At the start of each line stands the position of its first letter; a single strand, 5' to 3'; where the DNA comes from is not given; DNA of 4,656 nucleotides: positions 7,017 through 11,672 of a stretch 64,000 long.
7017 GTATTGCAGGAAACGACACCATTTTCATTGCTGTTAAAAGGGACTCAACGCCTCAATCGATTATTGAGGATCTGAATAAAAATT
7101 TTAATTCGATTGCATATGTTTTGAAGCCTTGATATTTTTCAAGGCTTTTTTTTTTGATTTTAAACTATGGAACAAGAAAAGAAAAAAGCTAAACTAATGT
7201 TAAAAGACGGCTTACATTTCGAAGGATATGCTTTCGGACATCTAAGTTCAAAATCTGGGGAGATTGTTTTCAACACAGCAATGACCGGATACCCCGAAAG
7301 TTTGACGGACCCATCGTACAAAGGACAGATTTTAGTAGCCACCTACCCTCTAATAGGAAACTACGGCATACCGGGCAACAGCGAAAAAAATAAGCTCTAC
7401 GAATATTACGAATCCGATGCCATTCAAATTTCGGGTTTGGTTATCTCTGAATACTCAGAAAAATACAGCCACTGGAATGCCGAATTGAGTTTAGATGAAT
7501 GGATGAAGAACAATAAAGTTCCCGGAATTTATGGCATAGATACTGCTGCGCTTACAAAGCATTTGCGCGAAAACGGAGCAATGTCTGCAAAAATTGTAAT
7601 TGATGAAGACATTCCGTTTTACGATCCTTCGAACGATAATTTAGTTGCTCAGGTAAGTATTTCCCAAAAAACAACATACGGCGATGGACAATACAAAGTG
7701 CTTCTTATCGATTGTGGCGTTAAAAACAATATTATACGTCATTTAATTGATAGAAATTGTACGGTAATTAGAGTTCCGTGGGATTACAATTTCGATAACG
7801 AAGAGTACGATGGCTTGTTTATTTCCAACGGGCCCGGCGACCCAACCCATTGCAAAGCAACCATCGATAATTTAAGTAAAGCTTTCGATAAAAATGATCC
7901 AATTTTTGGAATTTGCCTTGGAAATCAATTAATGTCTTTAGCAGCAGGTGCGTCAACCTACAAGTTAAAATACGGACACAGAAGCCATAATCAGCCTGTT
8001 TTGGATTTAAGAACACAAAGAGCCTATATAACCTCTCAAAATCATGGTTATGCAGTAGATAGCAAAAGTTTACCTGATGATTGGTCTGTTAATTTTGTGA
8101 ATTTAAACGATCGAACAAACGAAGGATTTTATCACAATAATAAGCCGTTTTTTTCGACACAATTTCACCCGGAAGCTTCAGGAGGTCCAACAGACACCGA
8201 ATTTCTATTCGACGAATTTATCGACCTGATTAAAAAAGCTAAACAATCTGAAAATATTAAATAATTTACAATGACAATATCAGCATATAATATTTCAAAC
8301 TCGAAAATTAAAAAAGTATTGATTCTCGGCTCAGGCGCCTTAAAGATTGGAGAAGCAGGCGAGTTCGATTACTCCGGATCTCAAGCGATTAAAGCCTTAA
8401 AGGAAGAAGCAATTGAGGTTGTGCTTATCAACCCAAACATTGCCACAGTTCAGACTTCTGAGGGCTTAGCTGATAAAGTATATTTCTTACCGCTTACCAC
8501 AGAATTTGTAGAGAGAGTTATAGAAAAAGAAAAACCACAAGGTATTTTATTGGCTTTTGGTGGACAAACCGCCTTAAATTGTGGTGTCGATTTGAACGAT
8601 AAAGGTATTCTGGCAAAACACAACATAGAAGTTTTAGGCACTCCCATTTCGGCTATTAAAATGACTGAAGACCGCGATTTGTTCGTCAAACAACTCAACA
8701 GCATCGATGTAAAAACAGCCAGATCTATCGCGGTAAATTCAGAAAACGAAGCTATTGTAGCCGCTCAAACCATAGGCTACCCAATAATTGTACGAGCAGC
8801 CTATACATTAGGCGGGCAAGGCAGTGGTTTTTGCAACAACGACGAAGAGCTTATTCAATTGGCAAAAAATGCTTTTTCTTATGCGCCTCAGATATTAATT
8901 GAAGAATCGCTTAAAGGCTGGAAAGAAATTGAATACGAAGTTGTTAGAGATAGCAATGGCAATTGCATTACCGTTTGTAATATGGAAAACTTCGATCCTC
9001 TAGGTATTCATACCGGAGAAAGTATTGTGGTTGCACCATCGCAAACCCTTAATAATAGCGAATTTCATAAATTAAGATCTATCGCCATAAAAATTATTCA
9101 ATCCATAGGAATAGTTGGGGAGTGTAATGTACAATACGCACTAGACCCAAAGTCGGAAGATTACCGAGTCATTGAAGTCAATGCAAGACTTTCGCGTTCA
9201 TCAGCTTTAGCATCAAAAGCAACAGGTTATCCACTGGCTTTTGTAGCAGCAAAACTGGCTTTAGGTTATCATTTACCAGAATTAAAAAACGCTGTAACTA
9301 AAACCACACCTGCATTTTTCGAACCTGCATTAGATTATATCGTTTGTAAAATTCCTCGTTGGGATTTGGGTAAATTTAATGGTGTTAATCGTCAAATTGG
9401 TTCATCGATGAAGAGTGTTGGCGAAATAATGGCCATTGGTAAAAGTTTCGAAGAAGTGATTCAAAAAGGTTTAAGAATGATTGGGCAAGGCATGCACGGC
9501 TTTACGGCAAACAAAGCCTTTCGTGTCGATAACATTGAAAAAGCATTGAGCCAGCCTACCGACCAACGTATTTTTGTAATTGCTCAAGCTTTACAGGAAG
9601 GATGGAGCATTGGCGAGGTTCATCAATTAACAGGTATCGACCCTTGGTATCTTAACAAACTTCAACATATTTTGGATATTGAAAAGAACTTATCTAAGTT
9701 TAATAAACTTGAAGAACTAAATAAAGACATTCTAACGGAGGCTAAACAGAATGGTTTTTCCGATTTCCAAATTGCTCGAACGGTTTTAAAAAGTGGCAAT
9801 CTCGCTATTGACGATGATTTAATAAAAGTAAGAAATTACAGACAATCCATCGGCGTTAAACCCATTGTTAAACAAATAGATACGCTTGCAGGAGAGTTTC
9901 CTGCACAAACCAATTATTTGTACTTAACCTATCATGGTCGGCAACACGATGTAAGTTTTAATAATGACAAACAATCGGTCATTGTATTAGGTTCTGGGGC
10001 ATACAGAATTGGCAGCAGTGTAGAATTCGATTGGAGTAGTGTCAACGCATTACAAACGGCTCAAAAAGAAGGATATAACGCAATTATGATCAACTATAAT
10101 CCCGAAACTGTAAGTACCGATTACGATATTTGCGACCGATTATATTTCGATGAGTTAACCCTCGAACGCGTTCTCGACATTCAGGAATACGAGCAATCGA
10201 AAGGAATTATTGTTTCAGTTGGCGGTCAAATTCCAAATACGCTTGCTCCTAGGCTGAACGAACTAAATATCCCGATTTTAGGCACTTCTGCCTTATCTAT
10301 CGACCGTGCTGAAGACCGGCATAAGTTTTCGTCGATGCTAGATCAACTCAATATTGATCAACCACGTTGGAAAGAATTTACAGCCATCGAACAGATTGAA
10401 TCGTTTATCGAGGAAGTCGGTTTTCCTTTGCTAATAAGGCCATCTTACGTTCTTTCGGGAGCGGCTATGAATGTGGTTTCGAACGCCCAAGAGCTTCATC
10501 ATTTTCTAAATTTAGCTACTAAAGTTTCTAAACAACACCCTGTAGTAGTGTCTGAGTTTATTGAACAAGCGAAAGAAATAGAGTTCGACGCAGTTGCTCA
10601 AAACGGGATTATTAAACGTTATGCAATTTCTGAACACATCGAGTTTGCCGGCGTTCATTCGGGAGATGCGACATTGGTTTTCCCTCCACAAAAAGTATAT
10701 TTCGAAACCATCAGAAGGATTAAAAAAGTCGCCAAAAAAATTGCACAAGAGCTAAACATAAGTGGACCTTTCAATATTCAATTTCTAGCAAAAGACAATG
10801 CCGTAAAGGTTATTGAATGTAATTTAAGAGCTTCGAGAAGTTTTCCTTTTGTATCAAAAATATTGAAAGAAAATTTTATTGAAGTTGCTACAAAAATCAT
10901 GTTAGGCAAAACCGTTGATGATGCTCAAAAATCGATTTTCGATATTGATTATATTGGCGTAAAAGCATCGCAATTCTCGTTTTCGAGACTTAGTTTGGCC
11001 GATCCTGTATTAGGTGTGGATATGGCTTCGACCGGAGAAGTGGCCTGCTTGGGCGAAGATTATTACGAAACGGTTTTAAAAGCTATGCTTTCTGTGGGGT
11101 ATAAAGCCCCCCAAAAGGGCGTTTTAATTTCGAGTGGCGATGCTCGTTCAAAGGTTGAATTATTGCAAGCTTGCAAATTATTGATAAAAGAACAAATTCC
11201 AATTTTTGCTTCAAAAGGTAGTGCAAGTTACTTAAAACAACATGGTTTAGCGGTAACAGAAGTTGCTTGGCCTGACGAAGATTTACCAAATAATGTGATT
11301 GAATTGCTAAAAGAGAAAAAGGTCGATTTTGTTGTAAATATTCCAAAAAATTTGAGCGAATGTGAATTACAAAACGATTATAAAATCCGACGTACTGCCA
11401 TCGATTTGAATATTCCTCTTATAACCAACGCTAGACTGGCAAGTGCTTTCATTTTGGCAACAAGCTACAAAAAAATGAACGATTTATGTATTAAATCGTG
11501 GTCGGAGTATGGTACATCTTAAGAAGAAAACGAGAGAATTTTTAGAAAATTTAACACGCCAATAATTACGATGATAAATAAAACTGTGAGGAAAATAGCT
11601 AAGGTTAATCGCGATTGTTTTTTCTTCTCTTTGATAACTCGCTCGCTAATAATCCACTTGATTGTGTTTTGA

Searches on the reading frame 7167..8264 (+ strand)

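Call 59: search_protein_families(library=pfam, proteins=[window:7167-8264:+], max_evalue=0.00001)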
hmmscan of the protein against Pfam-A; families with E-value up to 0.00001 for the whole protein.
window:7167-8264:+ (365 aa): 3 families
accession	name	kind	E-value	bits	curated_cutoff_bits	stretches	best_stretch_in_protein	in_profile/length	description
PF00117.34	GATase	-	3.2e-54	183.9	22.8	1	179-353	1-189/190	Glutamine amidotransferase class-I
PF00988.28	CPSase_sm_chain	-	6.9e-50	168.5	27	1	10-143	1-126/126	Carbamoyl-phosphate synthase small chain, CPSase domain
PF07722.19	Peptidase_C26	-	7.5e-07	29.6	20.5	0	235-336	97-219/219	Peptidase C26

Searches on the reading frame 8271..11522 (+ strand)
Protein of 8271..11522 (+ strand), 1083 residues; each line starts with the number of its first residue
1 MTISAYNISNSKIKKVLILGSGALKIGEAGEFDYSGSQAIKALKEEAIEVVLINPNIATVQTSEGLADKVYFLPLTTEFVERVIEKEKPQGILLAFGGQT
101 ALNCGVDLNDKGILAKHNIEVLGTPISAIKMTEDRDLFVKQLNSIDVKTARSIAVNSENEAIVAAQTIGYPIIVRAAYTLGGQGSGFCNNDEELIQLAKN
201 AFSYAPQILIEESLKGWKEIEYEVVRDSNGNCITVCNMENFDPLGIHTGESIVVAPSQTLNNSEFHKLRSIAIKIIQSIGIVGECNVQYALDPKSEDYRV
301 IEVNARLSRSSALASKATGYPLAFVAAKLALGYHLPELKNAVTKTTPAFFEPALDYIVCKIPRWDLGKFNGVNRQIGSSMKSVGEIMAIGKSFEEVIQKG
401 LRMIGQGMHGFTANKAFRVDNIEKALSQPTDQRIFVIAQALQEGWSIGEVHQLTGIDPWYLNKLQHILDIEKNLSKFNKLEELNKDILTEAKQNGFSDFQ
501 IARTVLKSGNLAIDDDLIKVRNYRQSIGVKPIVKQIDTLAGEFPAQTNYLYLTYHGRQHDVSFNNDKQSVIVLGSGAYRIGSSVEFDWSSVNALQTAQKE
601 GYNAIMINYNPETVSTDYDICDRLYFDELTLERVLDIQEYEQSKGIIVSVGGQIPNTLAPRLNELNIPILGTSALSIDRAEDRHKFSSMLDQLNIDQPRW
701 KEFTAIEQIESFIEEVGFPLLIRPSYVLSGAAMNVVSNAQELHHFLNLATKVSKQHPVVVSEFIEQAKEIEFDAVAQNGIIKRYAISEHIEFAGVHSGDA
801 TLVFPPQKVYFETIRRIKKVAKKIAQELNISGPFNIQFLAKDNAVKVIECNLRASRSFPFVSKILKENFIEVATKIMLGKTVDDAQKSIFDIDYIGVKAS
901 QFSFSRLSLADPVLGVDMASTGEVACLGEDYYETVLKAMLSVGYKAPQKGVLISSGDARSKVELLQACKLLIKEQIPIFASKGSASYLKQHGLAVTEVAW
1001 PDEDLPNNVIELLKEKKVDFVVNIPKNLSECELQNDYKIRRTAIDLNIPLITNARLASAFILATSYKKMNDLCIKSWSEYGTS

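Call 59: search_protein_families(library=pfam, proteins=[window:8271-11522:+], max_evalue=0.00001)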
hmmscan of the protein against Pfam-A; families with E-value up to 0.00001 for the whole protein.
window:8271-11522:+ (1083 aa): 9 families
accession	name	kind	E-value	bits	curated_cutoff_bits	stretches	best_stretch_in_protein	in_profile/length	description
PF02786.22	CPSase_L_D2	-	8.6e-108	359.1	19.8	2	134-337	1-210/211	Carbamoyl-phosphate synthase L chain, ATP binding domain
PF25596.1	CPSase_L_D1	-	5.6e-88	291.1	27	2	13-130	2-117/118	Carbamoyl phosphate synthase preATP-grasp domain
PF02787.25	CPSase_L_D3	-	7.9e-30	103.1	26.6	1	425-503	2-78/80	Carbamoyl-phosphate synthetase large chain, oligomerisation domain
PF02222.28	ATP-grasp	-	1.1e-25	90.8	27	2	689-853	2-162/179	ATP-grasp domain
PF07478.18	Dala_Dala_lig_C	-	1.1e-18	67.9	24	2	163-305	30-174/204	D-ala D-ala ligase C-terminus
PF02142.27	MGS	-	3.6e-15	56.3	24.1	1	963-1052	1-94/94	MGS-like domain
PF15632.11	ATPgrasp_Ter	-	2.4e-10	40.8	29.1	0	811-888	43-119/131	ATP-grasp in the biosynthetic pathway with Ter operon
PF01071.24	GARS_A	-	1.6e-09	38.3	27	0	688-786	8-110/194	Phosphoribosylglycinamide synthetase, ATP-grasp (A) domain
PF08443.16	RimK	-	3.3e-06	27.3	21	0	680-771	1-89/188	RimK-like ATP-grasp domain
